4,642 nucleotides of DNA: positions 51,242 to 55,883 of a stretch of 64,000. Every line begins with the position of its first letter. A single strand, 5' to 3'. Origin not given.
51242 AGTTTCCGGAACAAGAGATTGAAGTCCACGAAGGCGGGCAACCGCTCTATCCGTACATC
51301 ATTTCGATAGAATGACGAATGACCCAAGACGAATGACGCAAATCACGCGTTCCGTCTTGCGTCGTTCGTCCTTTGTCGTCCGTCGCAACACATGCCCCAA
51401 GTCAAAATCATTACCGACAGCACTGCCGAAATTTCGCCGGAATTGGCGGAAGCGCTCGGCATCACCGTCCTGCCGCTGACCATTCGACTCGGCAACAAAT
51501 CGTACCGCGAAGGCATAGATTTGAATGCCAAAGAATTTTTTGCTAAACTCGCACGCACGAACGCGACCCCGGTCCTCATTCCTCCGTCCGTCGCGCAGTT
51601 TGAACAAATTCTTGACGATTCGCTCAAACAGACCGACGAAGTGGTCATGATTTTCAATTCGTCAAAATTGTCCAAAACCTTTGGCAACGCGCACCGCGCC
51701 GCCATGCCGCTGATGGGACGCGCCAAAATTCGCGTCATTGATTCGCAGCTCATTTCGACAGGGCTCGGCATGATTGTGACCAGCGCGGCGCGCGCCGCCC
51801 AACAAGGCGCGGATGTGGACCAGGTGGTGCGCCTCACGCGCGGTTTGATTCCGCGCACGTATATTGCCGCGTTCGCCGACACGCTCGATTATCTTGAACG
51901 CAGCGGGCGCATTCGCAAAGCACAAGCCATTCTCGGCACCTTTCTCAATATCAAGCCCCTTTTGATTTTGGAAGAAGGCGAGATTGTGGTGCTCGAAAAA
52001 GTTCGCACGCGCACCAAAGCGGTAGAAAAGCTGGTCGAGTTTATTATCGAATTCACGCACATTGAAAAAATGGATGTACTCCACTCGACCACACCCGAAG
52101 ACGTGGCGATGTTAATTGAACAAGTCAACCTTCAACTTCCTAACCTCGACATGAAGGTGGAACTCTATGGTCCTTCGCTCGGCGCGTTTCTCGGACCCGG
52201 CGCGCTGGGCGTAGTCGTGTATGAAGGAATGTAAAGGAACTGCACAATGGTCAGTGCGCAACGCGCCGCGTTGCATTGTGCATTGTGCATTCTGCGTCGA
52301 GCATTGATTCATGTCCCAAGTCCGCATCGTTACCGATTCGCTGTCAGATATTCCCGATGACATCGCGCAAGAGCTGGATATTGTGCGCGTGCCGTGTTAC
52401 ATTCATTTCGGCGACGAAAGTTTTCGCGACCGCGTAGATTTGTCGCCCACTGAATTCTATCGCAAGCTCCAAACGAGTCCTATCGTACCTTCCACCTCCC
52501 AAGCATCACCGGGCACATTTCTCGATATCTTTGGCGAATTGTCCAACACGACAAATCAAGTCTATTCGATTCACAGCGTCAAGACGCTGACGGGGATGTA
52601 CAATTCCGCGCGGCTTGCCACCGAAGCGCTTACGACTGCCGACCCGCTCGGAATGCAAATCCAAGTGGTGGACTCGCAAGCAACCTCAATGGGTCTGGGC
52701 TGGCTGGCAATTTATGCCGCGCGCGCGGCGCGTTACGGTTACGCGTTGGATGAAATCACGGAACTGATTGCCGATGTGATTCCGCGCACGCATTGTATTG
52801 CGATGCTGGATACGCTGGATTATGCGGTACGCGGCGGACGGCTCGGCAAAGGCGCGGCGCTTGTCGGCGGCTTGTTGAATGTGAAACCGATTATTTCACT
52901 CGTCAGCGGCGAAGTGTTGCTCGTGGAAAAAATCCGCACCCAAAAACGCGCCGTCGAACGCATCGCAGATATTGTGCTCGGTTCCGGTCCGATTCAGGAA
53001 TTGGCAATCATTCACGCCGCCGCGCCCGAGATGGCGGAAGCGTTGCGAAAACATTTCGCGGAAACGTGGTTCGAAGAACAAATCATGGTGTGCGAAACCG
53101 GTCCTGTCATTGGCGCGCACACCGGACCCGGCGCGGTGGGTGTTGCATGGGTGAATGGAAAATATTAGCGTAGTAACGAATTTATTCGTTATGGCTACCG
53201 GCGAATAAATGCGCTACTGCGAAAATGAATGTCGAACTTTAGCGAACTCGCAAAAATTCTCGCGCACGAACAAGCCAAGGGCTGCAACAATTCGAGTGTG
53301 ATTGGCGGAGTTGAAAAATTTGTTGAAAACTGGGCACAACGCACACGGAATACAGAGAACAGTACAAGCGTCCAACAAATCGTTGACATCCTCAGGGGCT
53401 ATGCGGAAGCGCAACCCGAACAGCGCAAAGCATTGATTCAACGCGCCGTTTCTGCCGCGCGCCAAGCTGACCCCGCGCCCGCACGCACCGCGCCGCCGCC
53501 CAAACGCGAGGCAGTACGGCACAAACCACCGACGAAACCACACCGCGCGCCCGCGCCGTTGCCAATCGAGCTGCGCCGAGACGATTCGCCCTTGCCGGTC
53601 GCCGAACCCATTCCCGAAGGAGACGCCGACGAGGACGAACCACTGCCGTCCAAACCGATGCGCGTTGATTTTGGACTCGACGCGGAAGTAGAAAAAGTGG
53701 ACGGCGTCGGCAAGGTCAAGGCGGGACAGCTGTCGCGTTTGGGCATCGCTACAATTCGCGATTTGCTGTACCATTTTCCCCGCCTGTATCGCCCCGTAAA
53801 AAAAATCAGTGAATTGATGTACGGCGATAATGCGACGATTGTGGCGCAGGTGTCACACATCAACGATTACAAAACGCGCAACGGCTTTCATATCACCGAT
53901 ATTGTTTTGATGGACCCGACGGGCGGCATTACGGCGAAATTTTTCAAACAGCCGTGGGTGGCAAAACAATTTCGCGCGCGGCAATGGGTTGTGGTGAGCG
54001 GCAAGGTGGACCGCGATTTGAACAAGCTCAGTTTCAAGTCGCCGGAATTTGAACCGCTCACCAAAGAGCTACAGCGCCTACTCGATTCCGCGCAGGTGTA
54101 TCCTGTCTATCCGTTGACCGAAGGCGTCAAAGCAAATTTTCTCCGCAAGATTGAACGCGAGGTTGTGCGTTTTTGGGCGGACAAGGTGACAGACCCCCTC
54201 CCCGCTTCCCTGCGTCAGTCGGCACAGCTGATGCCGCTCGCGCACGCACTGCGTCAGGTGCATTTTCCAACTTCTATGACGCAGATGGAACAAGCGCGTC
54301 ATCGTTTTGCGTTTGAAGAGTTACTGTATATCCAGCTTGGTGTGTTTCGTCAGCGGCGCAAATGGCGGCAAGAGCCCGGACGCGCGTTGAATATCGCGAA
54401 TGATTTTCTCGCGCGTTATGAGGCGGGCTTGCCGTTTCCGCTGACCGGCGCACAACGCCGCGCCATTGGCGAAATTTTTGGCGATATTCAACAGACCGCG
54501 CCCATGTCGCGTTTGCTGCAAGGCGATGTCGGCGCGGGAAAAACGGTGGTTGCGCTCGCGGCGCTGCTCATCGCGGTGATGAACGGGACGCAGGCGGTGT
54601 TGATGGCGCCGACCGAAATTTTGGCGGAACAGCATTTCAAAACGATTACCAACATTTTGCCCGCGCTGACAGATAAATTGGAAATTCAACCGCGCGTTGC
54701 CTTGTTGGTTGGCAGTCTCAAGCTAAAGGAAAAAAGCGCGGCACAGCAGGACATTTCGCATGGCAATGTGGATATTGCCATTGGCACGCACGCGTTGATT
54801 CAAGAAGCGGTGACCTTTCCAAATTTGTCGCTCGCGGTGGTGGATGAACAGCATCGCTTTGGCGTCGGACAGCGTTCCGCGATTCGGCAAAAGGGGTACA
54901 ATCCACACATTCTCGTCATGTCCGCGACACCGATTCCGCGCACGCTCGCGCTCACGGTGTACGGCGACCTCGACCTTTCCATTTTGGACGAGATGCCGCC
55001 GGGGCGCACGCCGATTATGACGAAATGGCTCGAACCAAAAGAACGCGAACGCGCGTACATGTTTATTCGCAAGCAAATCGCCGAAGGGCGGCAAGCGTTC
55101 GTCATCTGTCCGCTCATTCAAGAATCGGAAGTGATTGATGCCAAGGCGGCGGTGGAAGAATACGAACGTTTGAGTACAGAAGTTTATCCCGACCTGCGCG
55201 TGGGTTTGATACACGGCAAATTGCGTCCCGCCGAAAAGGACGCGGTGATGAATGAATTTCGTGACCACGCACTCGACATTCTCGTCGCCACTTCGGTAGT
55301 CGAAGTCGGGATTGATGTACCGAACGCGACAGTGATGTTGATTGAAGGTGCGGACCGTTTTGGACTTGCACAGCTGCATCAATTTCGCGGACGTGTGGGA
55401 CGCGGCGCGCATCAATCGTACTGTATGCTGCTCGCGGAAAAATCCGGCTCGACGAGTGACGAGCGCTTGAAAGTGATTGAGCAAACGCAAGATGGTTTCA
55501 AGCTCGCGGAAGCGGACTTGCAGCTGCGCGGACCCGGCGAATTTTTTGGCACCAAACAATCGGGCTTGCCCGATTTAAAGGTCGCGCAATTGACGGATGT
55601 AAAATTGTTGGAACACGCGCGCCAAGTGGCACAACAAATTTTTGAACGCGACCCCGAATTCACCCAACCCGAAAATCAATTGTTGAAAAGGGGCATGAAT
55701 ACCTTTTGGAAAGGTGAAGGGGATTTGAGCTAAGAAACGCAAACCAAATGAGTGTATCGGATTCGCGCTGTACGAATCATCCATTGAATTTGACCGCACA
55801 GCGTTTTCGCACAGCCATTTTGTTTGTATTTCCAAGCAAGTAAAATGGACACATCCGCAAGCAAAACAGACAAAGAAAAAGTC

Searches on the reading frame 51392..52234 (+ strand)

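Call 60: search_protein_families(library=pfam, proteins=[window:51392-52234:+], max_evalue=0.00001)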
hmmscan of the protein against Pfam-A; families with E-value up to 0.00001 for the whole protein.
window:51392-52234:+ (280 aa): 1 family
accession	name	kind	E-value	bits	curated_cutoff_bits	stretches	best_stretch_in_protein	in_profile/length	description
PF02645.21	DegV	-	2.4e-75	253.9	27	1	4-278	2-279/280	Uncharacterised protein, DegV family COG1307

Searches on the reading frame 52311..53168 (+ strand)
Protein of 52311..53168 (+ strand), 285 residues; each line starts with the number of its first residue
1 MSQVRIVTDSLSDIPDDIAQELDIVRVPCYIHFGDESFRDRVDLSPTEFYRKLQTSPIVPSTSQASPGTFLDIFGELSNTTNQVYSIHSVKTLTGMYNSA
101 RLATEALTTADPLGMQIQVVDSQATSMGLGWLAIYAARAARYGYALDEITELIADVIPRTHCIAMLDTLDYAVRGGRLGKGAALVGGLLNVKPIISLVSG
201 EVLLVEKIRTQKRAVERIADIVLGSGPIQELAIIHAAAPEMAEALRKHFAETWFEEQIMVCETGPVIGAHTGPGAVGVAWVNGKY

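Call 60: search_protein_families(library=pfam, proteins=[window:52311-53168:+], max_evalue=0.00001)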
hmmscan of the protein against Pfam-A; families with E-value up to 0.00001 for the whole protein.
window:52311-53168:+ (285 aa): 2 families
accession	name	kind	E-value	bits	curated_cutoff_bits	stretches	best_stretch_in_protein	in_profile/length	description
PF02645.21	DegV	-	5.2e-79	265.9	27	1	4-281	2-278/280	Uncharacterised protein, DegV family COG1307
PF13684.11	FakA-like_C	-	1.7e-06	28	23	1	49-253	14-194/216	Fatty acid kinase subunit A-like, C-terminal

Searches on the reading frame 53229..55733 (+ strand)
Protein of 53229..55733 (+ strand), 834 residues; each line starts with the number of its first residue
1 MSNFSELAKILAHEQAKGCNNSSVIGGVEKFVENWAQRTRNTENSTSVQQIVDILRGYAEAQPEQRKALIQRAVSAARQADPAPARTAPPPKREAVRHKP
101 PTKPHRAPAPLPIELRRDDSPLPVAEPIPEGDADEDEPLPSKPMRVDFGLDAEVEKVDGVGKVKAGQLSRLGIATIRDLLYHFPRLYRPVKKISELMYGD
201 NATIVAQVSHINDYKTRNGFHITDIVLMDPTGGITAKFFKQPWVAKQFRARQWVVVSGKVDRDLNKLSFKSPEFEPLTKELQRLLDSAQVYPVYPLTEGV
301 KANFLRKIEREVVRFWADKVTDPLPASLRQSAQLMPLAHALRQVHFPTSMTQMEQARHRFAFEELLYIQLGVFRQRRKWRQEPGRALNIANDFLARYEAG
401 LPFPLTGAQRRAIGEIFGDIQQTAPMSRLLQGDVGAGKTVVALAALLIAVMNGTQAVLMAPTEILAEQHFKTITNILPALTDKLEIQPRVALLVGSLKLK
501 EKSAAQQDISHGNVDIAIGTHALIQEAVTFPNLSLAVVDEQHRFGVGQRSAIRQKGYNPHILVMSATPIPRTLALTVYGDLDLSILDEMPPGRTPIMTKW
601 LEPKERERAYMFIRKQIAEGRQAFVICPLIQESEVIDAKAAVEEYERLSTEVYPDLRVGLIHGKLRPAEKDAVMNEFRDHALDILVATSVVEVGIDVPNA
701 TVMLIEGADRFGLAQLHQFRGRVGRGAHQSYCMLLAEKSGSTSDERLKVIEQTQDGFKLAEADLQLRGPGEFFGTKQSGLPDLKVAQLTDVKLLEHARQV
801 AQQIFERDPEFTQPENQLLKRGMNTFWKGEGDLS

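Call 60: search_protein_families(library=pfam, proteins=[window:53229-55733:+], max_evalue=0.00001)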
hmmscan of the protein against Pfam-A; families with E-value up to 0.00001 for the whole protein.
window:53229-55733:+ (834 aa): 6 families
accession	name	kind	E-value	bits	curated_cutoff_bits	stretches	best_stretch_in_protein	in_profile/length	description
PF17191.10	RecG_wedge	-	2.3e-22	79.7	23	1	157-312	5-158/162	RecG wedge domain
PF00271.37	Helicase_C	-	9.9e-21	74.5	23.5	1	617-725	12-108/110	Helicase conserved C-terminal domain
PF00270.35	DEAD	-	2.2e-20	73.5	26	1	409-573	4-164/167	DEAD/DEAH box helicase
PF19833.4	RecG_dom3_C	-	7.5e-20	71.2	26.8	1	753-826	1-76/87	ATP-dependent DNA helicase RecG, domain 3, C-terminal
PF04851.21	ResIII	-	2.4e-08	34.5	22.5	1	407-568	6-162/164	Type III restriction enzyme, res subunit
PF01336.31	tRNA_anti-codon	-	2.6e-06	27.7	27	1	203-277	2-75/75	OB-fold nucleic acid binding domain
